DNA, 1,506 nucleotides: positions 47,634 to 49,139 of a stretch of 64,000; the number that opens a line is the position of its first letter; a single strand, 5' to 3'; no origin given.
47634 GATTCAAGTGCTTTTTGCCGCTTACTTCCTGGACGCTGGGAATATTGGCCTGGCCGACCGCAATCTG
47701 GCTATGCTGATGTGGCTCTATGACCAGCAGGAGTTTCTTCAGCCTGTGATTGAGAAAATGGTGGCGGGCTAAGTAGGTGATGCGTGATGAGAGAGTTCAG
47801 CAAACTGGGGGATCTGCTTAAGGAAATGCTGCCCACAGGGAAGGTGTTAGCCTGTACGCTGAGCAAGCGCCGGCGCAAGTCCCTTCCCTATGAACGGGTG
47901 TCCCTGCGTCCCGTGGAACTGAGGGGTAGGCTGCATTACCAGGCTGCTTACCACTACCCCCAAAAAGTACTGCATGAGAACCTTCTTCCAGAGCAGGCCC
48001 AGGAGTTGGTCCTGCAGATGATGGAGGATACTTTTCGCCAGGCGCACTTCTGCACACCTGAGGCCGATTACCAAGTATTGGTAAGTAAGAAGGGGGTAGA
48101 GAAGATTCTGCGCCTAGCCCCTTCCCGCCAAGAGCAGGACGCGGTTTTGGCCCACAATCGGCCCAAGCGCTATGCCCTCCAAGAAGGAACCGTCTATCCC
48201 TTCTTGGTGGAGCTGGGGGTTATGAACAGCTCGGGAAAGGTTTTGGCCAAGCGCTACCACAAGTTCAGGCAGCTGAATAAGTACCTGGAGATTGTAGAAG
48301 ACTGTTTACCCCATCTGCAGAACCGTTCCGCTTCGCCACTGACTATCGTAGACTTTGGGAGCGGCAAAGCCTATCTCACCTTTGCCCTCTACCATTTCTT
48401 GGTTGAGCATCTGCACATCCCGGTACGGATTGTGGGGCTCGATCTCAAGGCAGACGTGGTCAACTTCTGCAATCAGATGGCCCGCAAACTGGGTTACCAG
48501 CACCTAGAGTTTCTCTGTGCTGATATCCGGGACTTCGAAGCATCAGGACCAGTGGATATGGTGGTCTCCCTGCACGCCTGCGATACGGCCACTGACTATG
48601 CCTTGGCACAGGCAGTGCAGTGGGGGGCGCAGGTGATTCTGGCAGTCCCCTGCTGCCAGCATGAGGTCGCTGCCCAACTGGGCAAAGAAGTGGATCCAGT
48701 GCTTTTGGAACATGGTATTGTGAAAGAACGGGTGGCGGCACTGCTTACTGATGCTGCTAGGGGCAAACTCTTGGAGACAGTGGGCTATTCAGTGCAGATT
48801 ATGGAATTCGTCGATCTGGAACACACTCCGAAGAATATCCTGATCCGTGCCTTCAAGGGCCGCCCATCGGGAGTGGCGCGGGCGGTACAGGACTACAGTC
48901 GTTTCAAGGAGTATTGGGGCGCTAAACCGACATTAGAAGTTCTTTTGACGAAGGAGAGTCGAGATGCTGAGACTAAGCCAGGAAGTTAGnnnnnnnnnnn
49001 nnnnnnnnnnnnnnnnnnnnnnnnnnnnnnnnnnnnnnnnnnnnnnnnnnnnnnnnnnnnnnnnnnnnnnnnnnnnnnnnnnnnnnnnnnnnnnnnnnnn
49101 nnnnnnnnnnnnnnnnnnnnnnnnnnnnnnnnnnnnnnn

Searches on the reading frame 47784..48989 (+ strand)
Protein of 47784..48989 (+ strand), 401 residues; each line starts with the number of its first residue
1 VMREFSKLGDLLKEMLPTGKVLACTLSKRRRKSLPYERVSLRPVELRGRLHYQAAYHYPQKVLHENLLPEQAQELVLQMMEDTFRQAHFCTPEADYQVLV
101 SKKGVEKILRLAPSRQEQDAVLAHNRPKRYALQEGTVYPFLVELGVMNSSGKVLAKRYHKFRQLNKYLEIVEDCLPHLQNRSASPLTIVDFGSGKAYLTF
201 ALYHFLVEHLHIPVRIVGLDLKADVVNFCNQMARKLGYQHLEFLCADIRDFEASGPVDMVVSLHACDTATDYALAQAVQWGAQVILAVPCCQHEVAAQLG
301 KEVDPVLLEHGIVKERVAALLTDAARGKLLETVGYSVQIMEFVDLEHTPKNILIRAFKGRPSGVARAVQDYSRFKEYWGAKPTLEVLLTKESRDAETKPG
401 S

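Call 3: search_protein_families(library=pfam, proteins=[window:47784-48989:+], max_evalue=0.01)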
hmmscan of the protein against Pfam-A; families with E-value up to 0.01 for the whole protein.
window:47784-48989:+ (401 aa): 6 families
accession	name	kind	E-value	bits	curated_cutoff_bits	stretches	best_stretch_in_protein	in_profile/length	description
PF13679.12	Methyltransf_32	-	7.3e-39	133.4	27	1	159-298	1-143/143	Methyltransferase domain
PF13847.12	Methyltransf_31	-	1.7e-11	44.5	27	1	186-271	5-89/145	Methyltransferase domain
PF13649.12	Methyltransf_25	-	4.8e-07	30.8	27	1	188-277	1-85/97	Methyltransferase domain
PF05206.20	TRM13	-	9.8e-07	29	26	1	185-314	19-161/257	Methyltransferase TRM13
PF01209.24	Ubie_methyltran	-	0.0013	18.6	20.1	0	184-252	47-111/233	ubiE/COQ5 methyltransferase family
PF01135.25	PCMT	-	0.0015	18.8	20.3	1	187-305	76-190/210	Protein-L-isoaspartate(D-aspartate) O-methyltransferase (PCMT)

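Call 4: search_protein_families(library=ncbifam, proteins=[window:47784-48989:+], max_evalue=0.01)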
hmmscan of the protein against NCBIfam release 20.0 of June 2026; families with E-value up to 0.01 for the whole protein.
window:47784-48989:+ (401 aa): 2 families
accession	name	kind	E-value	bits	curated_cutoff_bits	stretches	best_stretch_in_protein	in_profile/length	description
TIGR03534.1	RF_mod_PrmC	equivalog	0.0001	21.9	199.1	1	169-262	75-162/253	peptide chain release factor N(5)-glutamine methyltransferase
TIGR02072.1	BioC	equivalog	0.00014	21.7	184.95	1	171-263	20-104/244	malonyl-ACP O-methyltransferase BioC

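Call 12: find_encoding_contigs(protein=window:47784-48989:+, flank=10000, max_places=6)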
Protein window:47784-48989:+ (401 aa): no gene with exactly this product is on record in the collection.

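Call 14: find_homologous_proteins(query=window:47787-48989:+, max_evalue=0.00001)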
Query window:47787-48989:+ (400 aa): 8000 proteins with E <= 0.00001 among 8000 candidates; the best 120 are listed.
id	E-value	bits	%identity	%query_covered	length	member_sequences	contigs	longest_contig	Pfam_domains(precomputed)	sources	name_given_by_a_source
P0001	3.3e-265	897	99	100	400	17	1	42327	PF13847.13,PF05206.21,PF13649.13,PF13679.13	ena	-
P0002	6.5e-190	649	73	100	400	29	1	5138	PF13847.13,PF05206.21,PF13649.13,PF13679.13,PF08241.19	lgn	-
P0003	1.5e-187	642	71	99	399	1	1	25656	PF13847.13,PF05206.21,PF13649.13,PF13679.13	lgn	-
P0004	9.4e-186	636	70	100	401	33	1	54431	PF13847.13,PF05206.21,PF13649.13,PF13679.13,PF08241.19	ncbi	ncbi:class I SAM-dependent methyltransferase [Candidatus Darwinibacter acetoxidans]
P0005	2.4e-182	624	70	97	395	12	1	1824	PF13847.13,PF05206.21,PF13649.13,PF13679.13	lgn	-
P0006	2.9e-180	618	71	93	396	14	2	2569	PF13847.13,PF05206.21,PF13649.13,PF13679.13,PF08241.19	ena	-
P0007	5.1e-180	617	71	99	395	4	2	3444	PF13847.13,PF13649.13,PF01135.26,PF13679.13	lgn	-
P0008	5.8e-176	603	68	98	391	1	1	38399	PF13847.13,PF05206.21,PF13649.13,PF13679.13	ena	-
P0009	1.2e-174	599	68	97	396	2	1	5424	PF13847.13,PF05206.21,PF13649.13,PF13679.13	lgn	-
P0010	9.2e-173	593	69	95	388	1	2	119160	PF13847.13,PF05206.21,PF13649.13,PF13679.13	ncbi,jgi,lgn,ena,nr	ncbi:MAG: SAM-dependent methyltransferase [Limnochordia bacterium]|jgi:SAM-dependent methyltransfera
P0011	9.4e-172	590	67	98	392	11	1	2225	PF13847.13,PF05206.21,PF13649.13,PF13679.13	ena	-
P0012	1.2e-170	586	68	98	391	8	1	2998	PF13847.13,PF05206.21,PF13649.13,PF13679.13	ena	-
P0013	7.1e-169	580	66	98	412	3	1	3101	PF13847.13,PF05206.21,PF13649.13,PF13679.13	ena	-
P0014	1.4e-168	579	66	97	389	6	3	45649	PF13847.13,PF05206.21,PF13649.13,PF13679.13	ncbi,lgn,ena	-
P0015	2.7e-168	578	67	96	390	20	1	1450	PF13847.13,PF05206.21,PF13649.13,PF13679.13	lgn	-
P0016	1.2e-165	570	65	98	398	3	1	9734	PF13847.13,PF05206.21,PF13649.13,PF13679.13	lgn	-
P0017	1.2e-165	570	66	98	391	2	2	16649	PF13847.13,PF05206.21,PF13649.13,PF13679.13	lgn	-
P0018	1.7e-165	569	65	95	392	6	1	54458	PF13847.13,PF13649.13,PF13679.13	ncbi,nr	ncbi:MAG TPA: SAM-dependent methyltransferase [Firmicutes bacterium]|nr:SAM-dependent methyltransfer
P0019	2.8e-165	568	66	97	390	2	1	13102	PF13847.13,PF05206.21,PF13649.13,PF13679.13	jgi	jgi:SAM-dependent methyltransferase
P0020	3.6e-164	565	65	98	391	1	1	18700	PF13847.13,PF05206.21,PF13679.13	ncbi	-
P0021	7.1e-164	564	66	98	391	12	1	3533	PF13847.13,PF05206.21,PF13649.13,PF13679.13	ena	-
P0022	7.1e-164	564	66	96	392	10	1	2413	PF13847.13,PF05206.21,PF13649.13,PF13679.13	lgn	-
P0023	5.7e-163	561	64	98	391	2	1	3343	PF13847.13,PF05206.21,PF13649.13,PF13679.13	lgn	-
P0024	2.3e-162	559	64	98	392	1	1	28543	PF13847.13,PF05206.21,PF13679.13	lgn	-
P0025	2.4e-162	559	64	98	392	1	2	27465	PF13847.13,PF05206.21,PF13649.13,PF13679.13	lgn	-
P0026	6.2e-161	554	64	98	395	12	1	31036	PF13847.13,PF05206.21,PF13649.13,PF13679.13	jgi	jgi:SAM-dependent methyltransferase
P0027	1.1e-160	553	64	98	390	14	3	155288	PF13847.13,PF05206.21,PF13649.13,PF13679.13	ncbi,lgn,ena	-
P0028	1.3e-159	550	65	95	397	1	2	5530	PF13847.13,PF05206.21,PF13649.13,PF13679.13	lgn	-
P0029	1.5e-159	549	64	97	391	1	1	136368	PF13847.13,PF05206.21,PF13679.13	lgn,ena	-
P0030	2.8e-158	545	65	95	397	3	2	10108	PF13847.13,PF05206.21,PF13649.13,PF13679.13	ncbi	-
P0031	9.9e-157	540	63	98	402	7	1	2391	PF13847.13,PF05206.21,PF13679.13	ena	-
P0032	1.8e-152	526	64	93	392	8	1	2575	PF13847.13,PF05206.21,PF13679.13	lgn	-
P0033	6.5e-151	521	61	97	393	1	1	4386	PF13847.13,PF05206.21,PF13649.13,PF13679.13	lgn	-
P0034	8.9e-150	517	61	96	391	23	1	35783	PF13847.13,PF05206.21,PF13679.13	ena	-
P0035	2.6e-148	512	61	99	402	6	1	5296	PF13847.13,PF05206.21,PF13649.13,PF13679.13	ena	-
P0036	2.2e-147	509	60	97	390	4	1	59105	PF13847.13,PF05206.21,PF13649.13,PF13679.13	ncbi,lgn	-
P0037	1.8e-144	500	59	96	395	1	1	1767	PF13847.13,PF05206.21,PF13649.13,PF13679.13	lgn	-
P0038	1.6e-142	493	59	97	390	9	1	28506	PF13847.13,PF13649.13,PF13679.13,PF08241.19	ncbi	-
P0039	4.3e-142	492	58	97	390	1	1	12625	PF13847.13,PF05206.21,PF13649.13,PF13679.13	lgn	-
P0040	4.7e-142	492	59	96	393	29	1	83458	PF13847.13,PF05206.21,PF13649.13,PF13679.13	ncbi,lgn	-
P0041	1.7e-141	490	57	98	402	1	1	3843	PF13847.13,PF05206.21,PF13649.13,PF13679.13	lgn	-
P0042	9.6e-140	484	57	98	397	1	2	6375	PF13847.13,PF05206.21,PF13649.13,PF13679.13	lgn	-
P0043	8.6e-128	445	54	95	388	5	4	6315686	PF13847.13,PF13649.13,PF13679.13,PF08241.19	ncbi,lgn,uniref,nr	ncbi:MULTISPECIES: class I SAM-dependent methyltransferase [Paenibacillus]|uniref:class I SAM-depend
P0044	9.3e-128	445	54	95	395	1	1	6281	PF13847.13,PF05206.21,PF13649.13,PF13679.13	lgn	-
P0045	1.4e-127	444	54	95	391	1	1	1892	PF13847.13,PF05206.21,PF13649.13,PF13679.13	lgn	-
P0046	1.8e-127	444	54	95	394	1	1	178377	PF13847.13,PF05206.21,PF13649.13,PF13679.13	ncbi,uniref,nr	ncbi:class I SAM-dependent methyltransferase [Paenibacillus sp. DMB20]|uniref:class I SAM-dependent 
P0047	3.1e-127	443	55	92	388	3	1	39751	PF13847.13,PF05206.21,PF13649.13,PF13679.13,PF08241.19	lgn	-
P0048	6.8e-127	442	54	95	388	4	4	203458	PF13847.13,PF13649.13,PF13679.13,PF08242.19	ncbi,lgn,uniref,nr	ncbi:class I SAM-dependent methyltransferase [Paenibacillus ihumii]|uniref:class I SAM-dependent met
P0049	9.7e-127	441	53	96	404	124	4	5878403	PF13847.13,PF05206.21,PF13649.13,PF13679.13,PF08241.19,PF08242.19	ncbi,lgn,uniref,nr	ncbi:SAM-dependent methyltransferase [Paenibacillus sp. FSL M8-0228]|uniref:class I SAM-dependent me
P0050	1.3e-126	441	53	95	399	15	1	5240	PF13847.13,PF13649.13,PF13679.13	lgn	-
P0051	1.6e-126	441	55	96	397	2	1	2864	PF13847.13,PF13649.13,PF13679.13,PF08242.19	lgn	-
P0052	1.8e-126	441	53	95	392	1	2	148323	PF13847.13,PF13649.13,PF13679.13,PF08241.19,PF08242.19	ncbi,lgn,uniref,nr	ncbi:SAM-dependent methyltransferase [Paenibacillus dokdonensis]|uniref:SAM-dependent methyltransfer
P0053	1.9e-126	440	53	95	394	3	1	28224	PF13847.13,PF13649.13,PF13679.13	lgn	-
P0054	2.1e-126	440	53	95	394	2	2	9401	PF13847.13,PF13649.13,PF13679.13,PF08241.19,PF08242.19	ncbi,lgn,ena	-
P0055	2.4e-126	440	53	95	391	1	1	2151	PF13847.13,PF05206.21,PF13649.13,PF13679.13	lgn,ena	-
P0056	3.8e-126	439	53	95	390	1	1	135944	PF13847.13,PF13649.13,PF13679.13,PF08241.19,PF08242.19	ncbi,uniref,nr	ncbi:class I SAM-dependent methyltransferase [Paenibacillus dokdonensis]|uniref:class I SAM-dependen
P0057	3.9e-126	439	53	96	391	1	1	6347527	PF13847.13,PF13649.13,PF13679.13,PF08242.19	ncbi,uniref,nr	ncbi:SAM-dependent methyltransferase [Paenibacillus sp. N3/727]|uniref:class I SAM-dependent methylt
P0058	8.6e-126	438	52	95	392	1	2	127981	PF13847.13,PF13649.13,PF13679.13,PF08241.19,PF08242.19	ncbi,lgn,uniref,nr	ncbi:SAM-dependent methyltransferase [Paenibacillus sp. J23TS9]|uniref:class I SAM-dependent methylt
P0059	1.9e-125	437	53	95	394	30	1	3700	PF13847.13,PF13649.13,PF13679.13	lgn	-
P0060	2.6e-125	437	54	95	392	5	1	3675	PF13847.13,PF13649.13,PF13679.13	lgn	-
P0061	2.8e-125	437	52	95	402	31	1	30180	PF13847.13,PF05206.21,PF13649.13,PF13679.13,PF08241.19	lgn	-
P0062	3.1e-125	436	53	95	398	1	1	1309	PF13847.13,PF13649.13,PF13679.13,PF08241.19,PF08242.19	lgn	-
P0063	3.1e-125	436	54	95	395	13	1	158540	PF13847.13,PF13649.13,PF13679.13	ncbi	ncbi:class I SAM-dependent methyltransferase [Paenibacillus sp. TH7-28]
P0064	3.2e-125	436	54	91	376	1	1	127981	PF13847.13,PF13649.13,PF13679.13,PF08241.19,PF08242.19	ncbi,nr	ncbi:methyltransferase [Paenibacillus sp. J23TS9]|nr:methyltransferase [Paenibacillus sp. J23TS9]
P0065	3.2e-125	436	54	95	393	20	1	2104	PF13847.13,PF13649.13,PF13679.13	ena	-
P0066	8.4e-125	435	53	95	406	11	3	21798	PF13847.13,PF13649.13,PF13679.13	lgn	-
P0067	9.5e-125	435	53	95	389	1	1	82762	PF13847.13,PF13649.13,PF13679.13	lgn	-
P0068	9.7e-125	435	53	95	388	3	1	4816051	PF13847.13,PF13649.13,PF13679.13,PF08242.19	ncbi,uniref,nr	ncbi:class I SAM-dependent methyltransferase [Paenibacillus bouchesdurhonensis]|uniref:class I SAM-d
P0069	1.2e-124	435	53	95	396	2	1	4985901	PF13847.13,PF13649.13,PF13679.13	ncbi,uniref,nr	ncbi:SAM-dependent methyltransferase [Paenibacillus yonginensis]|uniref:SAM-dependent methyltransfer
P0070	1.4e-124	434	54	95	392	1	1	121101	PF13847.13,PF13649.13,PF13679.13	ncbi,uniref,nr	ncbi:SAM-dependent methyltransferase [Saccharibacillus sp. O23]|uniref:class I SAM-dependent methylt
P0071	1.5e-124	434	53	95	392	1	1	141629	PF13847.13,PF13649.13,PF13679.13,PF08241.19,PF08242.19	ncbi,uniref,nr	ncbi:methyltransferase [Paenibacillus sp. HJL G12]|uniref:Methyltransferase n=1 Tax=Paenibacillus de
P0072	1.7e-124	434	54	94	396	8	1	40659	PF13847.13,PF13649.13,PF13679.13,PF08242.19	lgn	-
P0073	2.2e-124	434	53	95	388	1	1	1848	PF13847.13,PF13649.13,PF13679.13,PF08242.19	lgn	-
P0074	2.2e-124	434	54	96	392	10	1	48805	PF13847.13,PF13649.13,PF13679.13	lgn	-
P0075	2.3e-124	434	55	91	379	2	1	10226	PF13847.13,PF13649.13,PF13679.13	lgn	-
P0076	2.4e-124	434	54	96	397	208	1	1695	PF13847.13,PF13649.13,PF13679.13,PF08242.19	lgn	-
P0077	2.4e-124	434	53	93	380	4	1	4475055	PF13847.13,PF13649.13,PF13679.13,PF08242.19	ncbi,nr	ncbi:class I SAM-dependent methyltransferase [Paenibacillus algicola]|nr:SAM-dependent methyltransfe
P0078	2.4e-124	434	53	95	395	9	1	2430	PF13847.13,PF05206.21,PF13649.13,PF13679.13,PF08241.19,PF08242.19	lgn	-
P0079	3.0e-124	433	52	95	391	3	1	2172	PF13847.13,PF13649.13,PF13679.13,PF08241.19,PF08242.19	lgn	-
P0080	3.7e-124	433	52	95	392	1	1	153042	PF13847.13,PF05206.21,PF13649.13,PF13679.13,PF08241.19,PF08242.19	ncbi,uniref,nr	ncbi:SAM-dependent methyltransferase [Paenibacillus sp. KQZ6P-2]|uniref:SAM-dependent methyltransfer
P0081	4.0e-124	433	52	96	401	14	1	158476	PF13847.13,PF05206.21,PF13649.13,PF13679.13,PF08242.19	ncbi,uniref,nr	ncbi:methyltransferase [Paenibacillus campinasensis]|uniref:Methyltransferase n=2 Tax=Paenibacillus 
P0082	5.7e-124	432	54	95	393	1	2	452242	PF13847.13,PF13649.13,PF13679.13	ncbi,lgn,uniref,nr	ncbi:class I SAM-dependent methyltransferase [Paenibacillus phocaensis]|uniref:class I SAM-dependent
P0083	1.2e-123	431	52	96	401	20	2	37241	PF13847.13,PF05206.21,PF13649.13,PF13679.13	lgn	-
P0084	1.2e-123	431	53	95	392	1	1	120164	PF13847.13,PF13649.13,PF13679.13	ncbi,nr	ncbi:SAM-dependent methyltransferase [Saccharibacillus sp. O16]|nr:SAM-dependent methyltransferase [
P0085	1.4e-123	431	53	95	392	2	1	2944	PF13847.13,PF13649.13,PF13679.13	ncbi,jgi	-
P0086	1.8e-123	431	53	95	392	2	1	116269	PF13847.13,PF13649.13,PF13679.13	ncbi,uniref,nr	ncbi:class I SAM-dependent methyltransferase [Saccharibacillus alkalitolerans]|uniref:SAM-dependent 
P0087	2.2e-123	430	52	95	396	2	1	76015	PF13847.13,PF13649.13,PF13679.13,PF08242.19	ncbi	-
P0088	2.5e-123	430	53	96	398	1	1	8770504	PF13847.13,PF13649.13,PF13679.13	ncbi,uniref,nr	ncbi:class I SAM-dependent methyltransferase [Paenibacillus hamazuiensis]|uniref:class I SAM-depende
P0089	2.7e-123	430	53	96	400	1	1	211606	PF13847.13,PF13649.13,PF13679.13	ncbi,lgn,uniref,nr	ncbi:class I SAM-dependent methyltransferase [Paenibacillus pinistramenti]|uniref:class I SAM-depend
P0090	2.7e-123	430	53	96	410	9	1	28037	PF13847.13,PF13649.13,PF13679.13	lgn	-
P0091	2.8e-123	430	53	94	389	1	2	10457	PF13847.13,PF05206.21,PF13649.13,PF13679.13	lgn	-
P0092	3.4e-123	430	52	95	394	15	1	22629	PF13847.13,PF05206.21,PF13649.13,PF13679.13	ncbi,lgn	ncbi:Methyltransferase domain protein [compost metagenome]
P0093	3.8e-123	430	53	95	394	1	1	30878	PF13847.13,PF05206.21,PF13649.13,PF13679.13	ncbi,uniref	ncbi:class I SAM-dependent methyltransferase [Paenibacillus macerans]|uniref:class I SAM-dependent m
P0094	4.9e-123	429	52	96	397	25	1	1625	PF13847.13,PF05206.21,PF13649.13,PF13679.13,PF08242.19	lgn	-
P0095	5.0e-123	429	52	95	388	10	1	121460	PF13847.13,PF05206.21,PF13649.13,PF13679.13,PF08242.19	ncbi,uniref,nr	ncbi:class I SAM-dependent methyltransferase [Paenibacillus gallinarum]|uniref:SAM-dependent methylt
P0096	6.3e-123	429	51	96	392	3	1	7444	PF13847.13,PF05206.21,PF13649.13,PF13679.13,PF08242.19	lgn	-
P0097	6.3e-123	429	53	95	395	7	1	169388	PF13847.13,PF13649.13,PF13679.13,PF08241.19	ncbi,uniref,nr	ncbi:SAM-dependent methyltransferase [Paenibacillus sp. P96]|uniref:SAM-dependent methyltransferase 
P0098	6.8e-123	429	53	92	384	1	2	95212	PF13847.13,PF13649.13,PF13679.13,PF08241.19,PF08242.19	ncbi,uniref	ncbi:SAM-dependent methyltransferase [Paenibacillus terreus]|uniref:SAM-dependent methyltransferase 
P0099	8.9e-123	428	52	95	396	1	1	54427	PF13847.13,PF05206.21,PF13649.13,PF13679.13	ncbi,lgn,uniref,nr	ncbi:methyltransferase family protein [Fontibacillus phaseoli]|uniref:Methyltransferase family prote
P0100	9.9e-123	428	51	95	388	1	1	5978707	PF13847.13,PF05206.21,PF13649.13,PF13679.13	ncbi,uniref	ncbi:class I SAM-dependent methyltransferase [Paenibacillus sp. FA6]|uniref:class I SAM-dependent me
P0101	1.0e-122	428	50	96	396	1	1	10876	PF13847.13,PF05206.21,PF13649.13,PF13679.13,PF08241.19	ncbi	ncbi:class I SAM-dependent methyltransferase [Paenibacillus sp. CMAA1364]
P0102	1.3e-122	428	54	95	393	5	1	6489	PF13847.13,PF13649.13,PF13679.13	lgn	-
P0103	1.6e-122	428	53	95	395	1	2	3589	PF13847.13,PF13649.13,PF13679.13,PF08241.19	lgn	-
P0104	1.7e-122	427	51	96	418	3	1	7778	PF13847.13,PF13649.13,PF13679.13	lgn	-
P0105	1.8e-122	427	53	95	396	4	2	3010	PF13847.13,PF13649.13,PF13679.13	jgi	jgi:SAM-dependent methyltransferase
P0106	1.8e-122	427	53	94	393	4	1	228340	PF13847.13,PF13649.13,PF13679.13,PF08242.19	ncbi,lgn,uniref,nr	ncbi:SAM-dependent methyltransferase [Paenibacillus sp. NFR01]|uniref:class I SAM-dependent methyltr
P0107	1.9e-122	427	52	95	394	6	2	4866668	PF13847.13,PF13649.13,PF13679.13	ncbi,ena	-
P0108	2.0e-122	427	52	95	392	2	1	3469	PF13847.13,PF05206.21,PF13649.13,PF13679.13,PF08241.19,PF08242.19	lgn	-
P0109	2.4e-122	427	53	95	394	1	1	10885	PF13847.13,PF13649.13,PF13679.13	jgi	jgi:SAM-dependent methyltransferase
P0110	2.4e-122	427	52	95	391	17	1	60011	PF13847.13,PF05206.21,PF13649.13,PF13679.13,PF08242.19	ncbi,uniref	ncbi:SAM-dependent methyltransferase [Paenibacillus lentus]|uniref:class I SAM-dependent methyltrans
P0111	2.6e-122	427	53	95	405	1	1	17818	PF13847.13,PF13649.13,PF13679.13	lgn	-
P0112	3.1e-122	427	52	95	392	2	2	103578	PF13847.13,PF13649.13,PF13679.13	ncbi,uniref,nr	ncbi:class I SAM-dependent methyltransferase [Saccharibacillus kuerlensis]|uniref:Methyltransferase 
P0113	3.6e-122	426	53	95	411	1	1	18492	PF13847.13,PF13649.13,PF13679.13,PF08242.19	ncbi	ncbi:23S rRNA methyltransferase A [compost metagenome]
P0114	3.7e-122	426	53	95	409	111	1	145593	PF13847.13,PF13649.13,PF13679.13,PF08242.19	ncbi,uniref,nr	ncbi:SAM-dependent methyltransferase [Paenibacillus etheri]|uniref:SAM-dependent methyltransferase n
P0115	3.9e-122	426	53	95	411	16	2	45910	PF13847.13,PF13649.13,PF13679.13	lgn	-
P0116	3.9e-122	426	54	96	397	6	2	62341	PF13847.13,PF13649.13,PF13679.13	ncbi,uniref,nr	ncbi:SAM-dependent methyltransferase [Paenibacillus graminis]|uniref:class I SAM-dependent methyltra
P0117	4.4e-122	426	53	95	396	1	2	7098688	PF13847.13,PF13649.13,PF13679.13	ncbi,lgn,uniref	ncbi:SAM-dependent methyltransferase [Paenibacillus sp. FSL E2-0201]|uniref:class I SAM-dependent me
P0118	4.7e-122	426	53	95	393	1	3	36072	PF13847.13,PF13649.13,PF13679.13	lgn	-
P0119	5.2e-122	426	53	95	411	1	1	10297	PF13847.13,PF13649.13,PF13679.13,PF08242.19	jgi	jgi:SAM-dependent methyltransferase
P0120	5.2e-122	426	53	95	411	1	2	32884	PF13847.13,PF13649.13,PF13679.13,PF08242.19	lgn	-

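Call 15: find_encoding_contigs(protein=P0001, flank=10000, max_places=2)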
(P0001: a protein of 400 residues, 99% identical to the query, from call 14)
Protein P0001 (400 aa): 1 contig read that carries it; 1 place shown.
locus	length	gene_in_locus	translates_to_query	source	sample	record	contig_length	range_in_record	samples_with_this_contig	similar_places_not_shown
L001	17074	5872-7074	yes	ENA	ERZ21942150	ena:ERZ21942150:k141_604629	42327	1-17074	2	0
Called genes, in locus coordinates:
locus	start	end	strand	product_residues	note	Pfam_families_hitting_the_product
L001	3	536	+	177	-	?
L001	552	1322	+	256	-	PF01261:AP_endonuc_2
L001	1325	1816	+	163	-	PF00583:Acetyltransf_1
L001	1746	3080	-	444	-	PF01743:PolyA_pol, PF12627:PolyA_pol_RNAbd, PF01966:HD, PF13735:tRNA_NucTran2_2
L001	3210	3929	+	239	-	PF17746:SfsA_N, PF03749:SfsA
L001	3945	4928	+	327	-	PF12710:HAD (faint)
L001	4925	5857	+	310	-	PF01636:APH, PF19974:TCAD9 (faint)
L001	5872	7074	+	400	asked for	PF13679:Methyltransf_32, PF05206:TRM13 (faint), PF13649:Methyltransf_25 (weak), PF13847:Methyltransf_31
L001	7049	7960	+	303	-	PF04227:Indigoidine_A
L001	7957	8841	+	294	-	PF00294:PfkB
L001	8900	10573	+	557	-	PF00749:tRNA-synt_1c, PF03950:tRNA-synt_1c_C, PF20974:tRNA-synt_1c_C2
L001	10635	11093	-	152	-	PF02664:LuxS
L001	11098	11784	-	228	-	PF04366:Ysc84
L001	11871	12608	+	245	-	PF01520:Amidase_3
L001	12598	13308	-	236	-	PF01048:PNP_UDP_1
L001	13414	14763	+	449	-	PF00342:PGI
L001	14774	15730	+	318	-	PF20511:PMI_typeI_cat, PF21621:MPI_cupin_dom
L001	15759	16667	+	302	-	PF01297:ZnuA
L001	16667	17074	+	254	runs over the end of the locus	PF00005:ABC_tran, PF02463:SMC_N (faint), PF13304:AAA_21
